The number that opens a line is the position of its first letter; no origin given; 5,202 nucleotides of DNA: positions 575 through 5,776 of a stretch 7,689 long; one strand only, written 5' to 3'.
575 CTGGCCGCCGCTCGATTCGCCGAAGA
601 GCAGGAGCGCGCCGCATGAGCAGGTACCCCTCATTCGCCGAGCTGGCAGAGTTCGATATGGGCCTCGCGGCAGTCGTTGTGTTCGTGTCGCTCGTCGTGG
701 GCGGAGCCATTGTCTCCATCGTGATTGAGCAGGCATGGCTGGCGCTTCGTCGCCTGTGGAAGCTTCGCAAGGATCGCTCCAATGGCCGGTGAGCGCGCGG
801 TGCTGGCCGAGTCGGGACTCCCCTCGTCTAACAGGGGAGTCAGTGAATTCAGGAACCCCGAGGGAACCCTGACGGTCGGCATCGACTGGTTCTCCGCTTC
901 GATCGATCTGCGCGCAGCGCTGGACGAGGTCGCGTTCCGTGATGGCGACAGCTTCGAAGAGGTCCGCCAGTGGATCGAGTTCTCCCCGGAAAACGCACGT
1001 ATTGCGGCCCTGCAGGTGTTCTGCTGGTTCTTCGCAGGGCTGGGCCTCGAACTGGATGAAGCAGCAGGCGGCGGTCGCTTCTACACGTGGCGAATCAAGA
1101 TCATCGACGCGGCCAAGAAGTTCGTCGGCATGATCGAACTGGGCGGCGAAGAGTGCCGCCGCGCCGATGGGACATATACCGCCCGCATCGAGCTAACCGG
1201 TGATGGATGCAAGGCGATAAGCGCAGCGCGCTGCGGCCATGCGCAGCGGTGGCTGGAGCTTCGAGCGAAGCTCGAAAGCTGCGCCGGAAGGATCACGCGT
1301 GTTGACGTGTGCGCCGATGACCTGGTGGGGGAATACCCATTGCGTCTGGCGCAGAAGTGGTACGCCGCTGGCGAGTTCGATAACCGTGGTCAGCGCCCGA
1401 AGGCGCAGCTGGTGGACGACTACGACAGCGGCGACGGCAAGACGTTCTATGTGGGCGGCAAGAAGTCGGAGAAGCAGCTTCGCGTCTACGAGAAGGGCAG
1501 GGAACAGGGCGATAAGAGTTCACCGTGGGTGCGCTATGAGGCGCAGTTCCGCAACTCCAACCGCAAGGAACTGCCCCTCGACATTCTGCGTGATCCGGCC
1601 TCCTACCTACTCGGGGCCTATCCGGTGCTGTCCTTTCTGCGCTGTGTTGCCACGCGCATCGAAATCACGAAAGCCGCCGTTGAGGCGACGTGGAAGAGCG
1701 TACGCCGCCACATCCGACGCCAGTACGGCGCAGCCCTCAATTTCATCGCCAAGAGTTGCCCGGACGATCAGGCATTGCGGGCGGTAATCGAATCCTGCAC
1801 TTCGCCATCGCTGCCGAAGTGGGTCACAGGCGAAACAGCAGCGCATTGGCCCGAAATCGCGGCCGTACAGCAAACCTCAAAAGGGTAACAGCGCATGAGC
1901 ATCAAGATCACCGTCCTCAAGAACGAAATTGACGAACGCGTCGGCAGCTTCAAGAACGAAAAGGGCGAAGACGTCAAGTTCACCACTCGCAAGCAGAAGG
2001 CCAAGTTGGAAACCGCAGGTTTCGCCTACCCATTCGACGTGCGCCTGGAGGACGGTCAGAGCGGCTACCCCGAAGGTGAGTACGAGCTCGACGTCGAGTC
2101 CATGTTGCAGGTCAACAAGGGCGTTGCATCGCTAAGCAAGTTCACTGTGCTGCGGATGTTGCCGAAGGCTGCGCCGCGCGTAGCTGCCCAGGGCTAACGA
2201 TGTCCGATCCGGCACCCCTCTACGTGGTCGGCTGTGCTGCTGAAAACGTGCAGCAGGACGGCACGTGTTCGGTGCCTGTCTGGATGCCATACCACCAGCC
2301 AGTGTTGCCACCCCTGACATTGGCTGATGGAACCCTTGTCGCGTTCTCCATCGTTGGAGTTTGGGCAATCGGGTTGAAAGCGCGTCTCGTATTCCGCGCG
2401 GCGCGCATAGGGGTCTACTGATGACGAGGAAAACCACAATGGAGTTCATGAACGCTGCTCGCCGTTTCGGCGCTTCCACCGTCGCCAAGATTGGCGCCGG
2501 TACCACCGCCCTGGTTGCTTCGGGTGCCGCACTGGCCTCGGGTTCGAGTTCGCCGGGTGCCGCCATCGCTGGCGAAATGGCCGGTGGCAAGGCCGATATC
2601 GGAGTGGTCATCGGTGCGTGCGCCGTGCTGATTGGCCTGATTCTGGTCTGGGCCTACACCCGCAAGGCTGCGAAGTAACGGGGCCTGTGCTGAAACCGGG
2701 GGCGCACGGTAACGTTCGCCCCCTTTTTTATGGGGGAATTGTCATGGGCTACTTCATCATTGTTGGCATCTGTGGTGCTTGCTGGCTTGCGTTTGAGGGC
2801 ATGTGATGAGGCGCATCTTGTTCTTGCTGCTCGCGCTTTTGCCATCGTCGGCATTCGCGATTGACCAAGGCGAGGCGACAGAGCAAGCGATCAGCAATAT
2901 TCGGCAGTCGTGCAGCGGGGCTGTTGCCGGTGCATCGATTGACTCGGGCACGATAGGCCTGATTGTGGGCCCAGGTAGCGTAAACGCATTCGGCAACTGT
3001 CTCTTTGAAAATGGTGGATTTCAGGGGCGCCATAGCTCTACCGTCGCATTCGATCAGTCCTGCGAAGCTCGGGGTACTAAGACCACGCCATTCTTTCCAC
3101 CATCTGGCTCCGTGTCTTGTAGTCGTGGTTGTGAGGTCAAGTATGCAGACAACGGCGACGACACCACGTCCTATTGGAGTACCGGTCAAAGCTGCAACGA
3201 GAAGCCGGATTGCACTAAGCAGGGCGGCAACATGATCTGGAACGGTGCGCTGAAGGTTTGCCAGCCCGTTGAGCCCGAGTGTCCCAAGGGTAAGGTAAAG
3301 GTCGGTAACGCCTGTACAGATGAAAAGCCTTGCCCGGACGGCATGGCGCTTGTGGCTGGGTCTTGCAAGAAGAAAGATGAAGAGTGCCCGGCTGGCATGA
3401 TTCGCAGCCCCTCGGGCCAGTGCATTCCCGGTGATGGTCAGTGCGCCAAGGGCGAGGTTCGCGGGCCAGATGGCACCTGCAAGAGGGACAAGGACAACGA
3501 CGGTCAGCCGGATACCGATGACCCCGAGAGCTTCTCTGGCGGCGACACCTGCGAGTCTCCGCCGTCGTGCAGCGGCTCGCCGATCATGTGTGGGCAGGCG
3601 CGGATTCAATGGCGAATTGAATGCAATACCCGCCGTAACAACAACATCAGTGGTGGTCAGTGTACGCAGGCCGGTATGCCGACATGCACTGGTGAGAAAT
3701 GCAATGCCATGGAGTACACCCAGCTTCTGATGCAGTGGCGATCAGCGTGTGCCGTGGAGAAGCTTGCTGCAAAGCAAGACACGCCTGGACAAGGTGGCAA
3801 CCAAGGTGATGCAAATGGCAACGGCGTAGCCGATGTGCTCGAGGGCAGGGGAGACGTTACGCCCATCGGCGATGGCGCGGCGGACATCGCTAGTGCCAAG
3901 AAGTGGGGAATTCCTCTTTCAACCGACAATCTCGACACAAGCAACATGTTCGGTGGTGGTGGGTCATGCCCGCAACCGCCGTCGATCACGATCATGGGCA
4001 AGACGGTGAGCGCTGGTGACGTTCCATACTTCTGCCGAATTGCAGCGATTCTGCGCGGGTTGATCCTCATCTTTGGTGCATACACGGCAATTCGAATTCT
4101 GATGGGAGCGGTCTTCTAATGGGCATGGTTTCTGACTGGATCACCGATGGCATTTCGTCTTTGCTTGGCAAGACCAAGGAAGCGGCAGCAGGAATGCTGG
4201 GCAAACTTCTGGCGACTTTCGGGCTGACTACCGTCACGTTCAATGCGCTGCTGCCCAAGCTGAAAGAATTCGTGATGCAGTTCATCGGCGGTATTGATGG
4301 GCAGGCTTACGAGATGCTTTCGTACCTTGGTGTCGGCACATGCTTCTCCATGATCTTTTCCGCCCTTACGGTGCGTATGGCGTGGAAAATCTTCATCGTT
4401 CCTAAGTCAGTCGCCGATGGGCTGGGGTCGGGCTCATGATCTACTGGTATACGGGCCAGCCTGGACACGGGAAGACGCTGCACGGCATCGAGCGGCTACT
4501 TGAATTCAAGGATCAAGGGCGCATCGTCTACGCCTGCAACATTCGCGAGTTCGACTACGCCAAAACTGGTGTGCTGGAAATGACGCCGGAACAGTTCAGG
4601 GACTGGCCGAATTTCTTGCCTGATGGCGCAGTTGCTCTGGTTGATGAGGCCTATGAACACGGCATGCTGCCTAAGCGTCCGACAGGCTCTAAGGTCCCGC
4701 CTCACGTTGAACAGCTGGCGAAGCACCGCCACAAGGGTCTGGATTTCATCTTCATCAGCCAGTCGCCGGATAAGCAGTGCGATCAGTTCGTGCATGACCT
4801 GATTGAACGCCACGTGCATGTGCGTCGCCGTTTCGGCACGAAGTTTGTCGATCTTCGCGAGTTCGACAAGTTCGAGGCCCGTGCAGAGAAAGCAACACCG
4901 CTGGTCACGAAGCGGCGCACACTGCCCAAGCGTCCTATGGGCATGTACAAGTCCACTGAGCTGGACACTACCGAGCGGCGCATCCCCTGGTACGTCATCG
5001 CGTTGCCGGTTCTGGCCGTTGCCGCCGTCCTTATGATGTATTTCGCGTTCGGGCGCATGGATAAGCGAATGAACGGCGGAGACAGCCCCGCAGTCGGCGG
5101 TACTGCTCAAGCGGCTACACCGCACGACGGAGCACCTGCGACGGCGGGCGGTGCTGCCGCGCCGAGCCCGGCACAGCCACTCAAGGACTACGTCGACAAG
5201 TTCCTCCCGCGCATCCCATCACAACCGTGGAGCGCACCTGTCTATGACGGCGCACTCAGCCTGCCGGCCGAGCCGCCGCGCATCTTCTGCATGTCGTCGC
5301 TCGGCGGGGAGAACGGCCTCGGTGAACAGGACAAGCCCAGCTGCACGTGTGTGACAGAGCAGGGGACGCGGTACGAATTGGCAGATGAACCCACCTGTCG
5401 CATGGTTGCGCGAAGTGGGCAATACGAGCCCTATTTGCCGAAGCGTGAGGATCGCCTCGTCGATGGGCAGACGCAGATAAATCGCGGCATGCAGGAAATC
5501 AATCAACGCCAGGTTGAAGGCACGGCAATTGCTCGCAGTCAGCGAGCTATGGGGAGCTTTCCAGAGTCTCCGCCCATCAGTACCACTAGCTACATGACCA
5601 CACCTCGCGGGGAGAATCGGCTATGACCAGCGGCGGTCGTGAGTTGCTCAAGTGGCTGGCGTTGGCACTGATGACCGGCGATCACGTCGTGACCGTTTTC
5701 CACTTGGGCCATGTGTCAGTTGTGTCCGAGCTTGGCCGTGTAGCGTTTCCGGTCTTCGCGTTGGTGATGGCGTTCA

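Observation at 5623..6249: TraX-like pilin N-acetylase homologue coupled to the inovirus assembly gene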

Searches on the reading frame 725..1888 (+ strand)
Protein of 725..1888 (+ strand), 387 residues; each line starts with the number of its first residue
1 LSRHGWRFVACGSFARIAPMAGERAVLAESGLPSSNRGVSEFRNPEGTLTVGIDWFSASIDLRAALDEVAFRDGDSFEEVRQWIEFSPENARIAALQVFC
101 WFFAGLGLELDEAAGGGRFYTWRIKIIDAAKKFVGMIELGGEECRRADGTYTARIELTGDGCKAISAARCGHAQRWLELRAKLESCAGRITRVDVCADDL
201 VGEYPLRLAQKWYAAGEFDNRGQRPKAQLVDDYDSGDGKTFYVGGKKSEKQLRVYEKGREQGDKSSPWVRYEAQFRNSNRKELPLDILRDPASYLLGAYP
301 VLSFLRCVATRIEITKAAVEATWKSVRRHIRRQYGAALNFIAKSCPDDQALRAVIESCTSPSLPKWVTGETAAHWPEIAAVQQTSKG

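Call 3: search_protein_families(library=pfam, proteins=[window:725-1888:+], max_evalue=1)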
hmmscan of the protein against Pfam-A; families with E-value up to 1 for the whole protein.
window:725-1888:+ (387 aa): 1 family
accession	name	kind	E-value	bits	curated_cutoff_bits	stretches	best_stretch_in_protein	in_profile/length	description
PF02486.25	Rep_trans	-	1.3e-24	87.4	29.6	1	189-343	2-187/201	Replication initiation factor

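Call 4: search_protein_families(library=ncbifam, proteins=[window:725-1888:+], max_evalue=1)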
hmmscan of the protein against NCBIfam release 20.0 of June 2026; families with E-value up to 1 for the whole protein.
window:725-1888:+ (387 aa): 1 family
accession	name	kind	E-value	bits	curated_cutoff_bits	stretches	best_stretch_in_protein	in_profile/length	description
NF041493.1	MobT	equivalog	0.0013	17.6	600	1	154-266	120-237/383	MobT family relaxase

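Call 5: search_protein_families(library=phrogs, proteins=[window:725-1888:+], max_evalue=0.1)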
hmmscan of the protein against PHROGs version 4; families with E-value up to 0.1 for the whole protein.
window:725-1888:+ (387 aa): 2 families
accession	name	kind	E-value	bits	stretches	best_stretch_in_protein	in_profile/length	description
phrog_453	-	DNA, RNA and nucleotide metabolism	5.9e-102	343.3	1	20-369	76-418/447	replication initiation protein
phrog_16222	-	unknown function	6.1e-07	30.2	1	193-345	1-156/193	-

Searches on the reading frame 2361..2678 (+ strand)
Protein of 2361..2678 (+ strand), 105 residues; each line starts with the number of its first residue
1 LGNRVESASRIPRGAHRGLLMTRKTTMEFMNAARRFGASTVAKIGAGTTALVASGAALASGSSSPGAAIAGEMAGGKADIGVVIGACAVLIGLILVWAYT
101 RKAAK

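Call 3: search_protein_families(library=pfam, proteins=[window:2361-2678:+], max_evalue=1)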
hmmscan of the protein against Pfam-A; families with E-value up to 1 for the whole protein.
window:2361-2678:+ (105 aa): 1 family
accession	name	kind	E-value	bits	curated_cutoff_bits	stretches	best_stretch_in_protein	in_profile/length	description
PF04341.17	DUF485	-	0.04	14.3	28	1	72-105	45-77/88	Protein of unknown function, DUF485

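Call 4: search_protein_families(library=ncbifam, proteins=[window:2361-2678:+], max_evalue=1)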
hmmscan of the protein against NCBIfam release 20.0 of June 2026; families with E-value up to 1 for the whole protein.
window:2361-2678:+ (105 aa): 0 families

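Call 5: search_protein_families(library=phrogs, proteins=[window:2361-2678:+], max_evalue=0.1)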
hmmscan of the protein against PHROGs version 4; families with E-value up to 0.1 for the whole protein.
window:2361-2678:+ (105 aa): 1 family
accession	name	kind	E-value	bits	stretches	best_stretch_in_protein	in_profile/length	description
phrog_1859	-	head and packaging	3.7e-05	24.9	1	36-101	11-75/76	major head protein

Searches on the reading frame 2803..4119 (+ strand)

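Call 3: search_protein_families(library=pfam, proteins=[window:2803-4119:+], max_evalue=1)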
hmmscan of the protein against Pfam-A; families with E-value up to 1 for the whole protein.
window:2803-4119:+ (438 aa): 1 family
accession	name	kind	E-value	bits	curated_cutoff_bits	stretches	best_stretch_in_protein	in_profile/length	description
PF04956.18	TrbC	-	0.097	13.3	27.9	1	5-44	16-55/98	TrbC/VIRB2 pilin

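Call 4: search_protein_families(library=ncbifam, proteins=[window:2803-4119:+], max_evalue=1)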
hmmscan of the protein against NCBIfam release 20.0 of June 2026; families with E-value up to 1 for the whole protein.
window:2803-4119:+ (438 aa): 1 family
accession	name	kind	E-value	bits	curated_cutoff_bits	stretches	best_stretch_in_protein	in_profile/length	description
NF041109.1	VF_TspB_C_term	domain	1.8e-05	24.7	24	1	389-437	1-51/51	virulence factor TspB C-terminal domain-related protein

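Call 5: search_protein_families(library=phrogs, proteins=[window:2803-4119:+], max_evalue=0.1)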
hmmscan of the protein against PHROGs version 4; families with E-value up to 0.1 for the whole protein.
window:2803-4119:+ (438 aa): 2 families
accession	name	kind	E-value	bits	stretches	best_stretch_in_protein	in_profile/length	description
phrog_4454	-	unknown function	3.3e-115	387.1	1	72-436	98-475/477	-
phrog_18418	-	unknown function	1.4e-61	209.3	1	150-435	2-294/298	-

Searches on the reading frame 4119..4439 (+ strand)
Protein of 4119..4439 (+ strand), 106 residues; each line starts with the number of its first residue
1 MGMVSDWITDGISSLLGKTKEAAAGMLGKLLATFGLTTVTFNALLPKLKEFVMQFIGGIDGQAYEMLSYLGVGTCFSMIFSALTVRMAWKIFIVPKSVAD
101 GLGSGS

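Call 3: search_protein_families(library=pfam, proteins=[window:4119-4439:+], max_evalue=1)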
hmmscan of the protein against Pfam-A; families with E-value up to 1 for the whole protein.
window:4119-4439:+ (106 aa): 2 families
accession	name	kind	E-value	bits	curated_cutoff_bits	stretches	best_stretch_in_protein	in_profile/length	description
PF10734.14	DUF2523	-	4.9e-10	40.2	22.1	1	26-90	12-79/80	Protein of unknown function (DUF2523)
PF10552.14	ORF6C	-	0.061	13.7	22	1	26-69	22-65/114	ORF6C domain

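Call 4: search_protein_families(library=ncbifam, proteins=[window:4119-4439:+], max_evalue=1)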
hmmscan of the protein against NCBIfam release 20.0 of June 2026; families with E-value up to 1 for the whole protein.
window:4119-4439:+ (106 aa): 1 family
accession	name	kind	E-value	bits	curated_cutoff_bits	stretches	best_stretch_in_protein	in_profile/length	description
NF038346.1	FtsX_actino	exception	0.17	11.2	250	1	22-87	235-304/308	permease-like cell division protein FtsX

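Call 5: search_protein_families(library=phrogs, proteins=[window:4119-4439:+], max_evalue=0.1)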
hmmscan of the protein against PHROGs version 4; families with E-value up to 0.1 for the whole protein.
window:4119-4439:+ (106 aa): 3 families
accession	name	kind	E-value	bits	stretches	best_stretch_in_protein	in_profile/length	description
phrog_1242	-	head and packaging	4.8e-15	56.5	1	13-96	4-90/97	minor head protein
phrog_306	-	head and packaging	0.00016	23.3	1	42-92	61-113/115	minor head protein Ace-like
phrog_974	-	head and packaging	0.067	15.1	0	42-91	51-101/107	minor head protein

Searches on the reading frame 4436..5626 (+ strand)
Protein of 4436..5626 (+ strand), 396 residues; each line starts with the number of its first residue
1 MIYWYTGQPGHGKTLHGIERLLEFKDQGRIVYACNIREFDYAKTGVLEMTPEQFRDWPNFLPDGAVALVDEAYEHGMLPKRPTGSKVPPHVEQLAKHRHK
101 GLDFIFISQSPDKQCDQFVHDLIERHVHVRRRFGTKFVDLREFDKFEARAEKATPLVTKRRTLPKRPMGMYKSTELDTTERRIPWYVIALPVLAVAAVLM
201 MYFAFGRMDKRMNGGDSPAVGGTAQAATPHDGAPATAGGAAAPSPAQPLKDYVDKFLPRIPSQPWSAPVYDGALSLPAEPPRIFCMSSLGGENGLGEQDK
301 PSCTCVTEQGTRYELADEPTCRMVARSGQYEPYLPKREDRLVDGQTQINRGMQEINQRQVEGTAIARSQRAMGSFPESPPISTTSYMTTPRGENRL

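Call 3: search_protein_families(library=pfam, proteins=[window:4436-5626:+], max_evalue=1)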
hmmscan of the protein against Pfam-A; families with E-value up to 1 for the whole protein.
window:4436-5626:+ (396 aa): 2 families
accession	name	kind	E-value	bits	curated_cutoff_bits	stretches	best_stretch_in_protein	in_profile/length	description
PF05707.18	Zot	-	2.1e-14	53.9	20.3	1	1-174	1-193/197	Zonular occludens toxin (Zot)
PF14610.12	Psg1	-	0.18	12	30.1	1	151-210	125-181/186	Ykl077w/Psg1 (Pma1 Stabilization in Golgi)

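Call 4: search_protein_families(library=ncbifam, proteins=[window:4436-5626:+], max_evalue=1)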
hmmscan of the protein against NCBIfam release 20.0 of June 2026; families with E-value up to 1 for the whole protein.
window:4436-5626:+ (396 aa): 1 family
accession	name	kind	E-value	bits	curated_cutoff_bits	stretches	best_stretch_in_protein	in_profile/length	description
NF051461.1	pyoverd_PtaA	equivalog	0.17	10.6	500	1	14-75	143-199/359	pyoverdine biosynthesis transaminase PtaA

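Call 5: search_protein_families(library=phrogs, proteins=[window:4436-5626:+], max_evalue=0.1)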
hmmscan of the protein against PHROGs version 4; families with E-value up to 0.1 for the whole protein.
window:4436-5626:+ (396 aa): 3 families
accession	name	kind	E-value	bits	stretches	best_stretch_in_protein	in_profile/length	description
phrog_197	-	moron, auxiliary metabolic gene and host takeover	1.1e-79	270.1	1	1-390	27-422/486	Zot-like toxin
phrog_1041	-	moron, auxiliary metabolic gene and host takeover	1.3e-16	62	1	46-243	60-282/420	CTXphi Zot-like toxin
phrog_27830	-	unknown function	3.1e-16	61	1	264-333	2-69/139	-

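Call 46: find_related_loci(query=A2, collection=viral_contigs, flank=6000)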
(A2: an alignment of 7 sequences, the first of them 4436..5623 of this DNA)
Query A2 (396 aa) in viral_contigs; peptide patterns used: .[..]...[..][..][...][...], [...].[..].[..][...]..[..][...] (x = any residue, [..] = any of these).
600 stretches matched a pattern (row limit reached: there are more); 411 encode a relative of the query (tblastn E <= 1e-3); the best 80 are kept; 80 distinct loci.
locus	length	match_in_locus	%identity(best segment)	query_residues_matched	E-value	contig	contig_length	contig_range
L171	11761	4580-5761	84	1-396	0e+0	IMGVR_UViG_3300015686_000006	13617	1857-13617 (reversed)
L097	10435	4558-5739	84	1-396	0e+0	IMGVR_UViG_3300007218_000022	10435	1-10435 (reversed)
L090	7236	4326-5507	84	1-396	0e+0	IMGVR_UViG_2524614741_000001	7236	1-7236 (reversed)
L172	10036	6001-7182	83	1-396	0e+0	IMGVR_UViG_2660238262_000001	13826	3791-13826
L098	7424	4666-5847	82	1-396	0e+0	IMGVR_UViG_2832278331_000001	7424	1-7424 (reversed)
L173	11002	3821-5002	83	1-396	0e+0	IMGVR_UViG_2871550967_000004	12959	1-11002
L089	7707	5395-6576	82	1-396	0e+0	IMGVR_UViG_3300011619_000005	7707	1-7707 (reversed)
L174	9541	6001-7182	82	1-396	0e+0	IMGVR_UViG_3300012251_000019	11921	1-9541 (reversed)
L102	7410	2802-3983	82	1-396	0e+0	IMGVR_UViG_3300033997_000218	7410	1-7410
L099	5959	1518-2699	82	1-396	0e+0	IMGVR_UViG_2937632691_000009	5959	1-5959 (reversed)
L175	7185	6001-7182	75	1-396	0e+0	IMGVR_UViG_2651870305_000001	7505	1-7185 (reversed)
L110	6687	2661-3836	77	1-396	0e+0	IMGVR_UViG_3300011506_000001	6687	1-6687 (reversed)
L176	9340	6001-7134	73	1-379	0e+0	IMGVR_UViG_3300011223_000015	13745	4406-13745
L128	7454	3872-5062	71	1-396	0e+0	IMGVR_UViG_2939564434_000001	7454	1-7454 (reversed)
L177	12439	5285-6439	72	1-385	0e+0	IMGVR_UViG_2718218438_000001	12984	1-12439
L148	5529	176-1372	50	1-379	5e-127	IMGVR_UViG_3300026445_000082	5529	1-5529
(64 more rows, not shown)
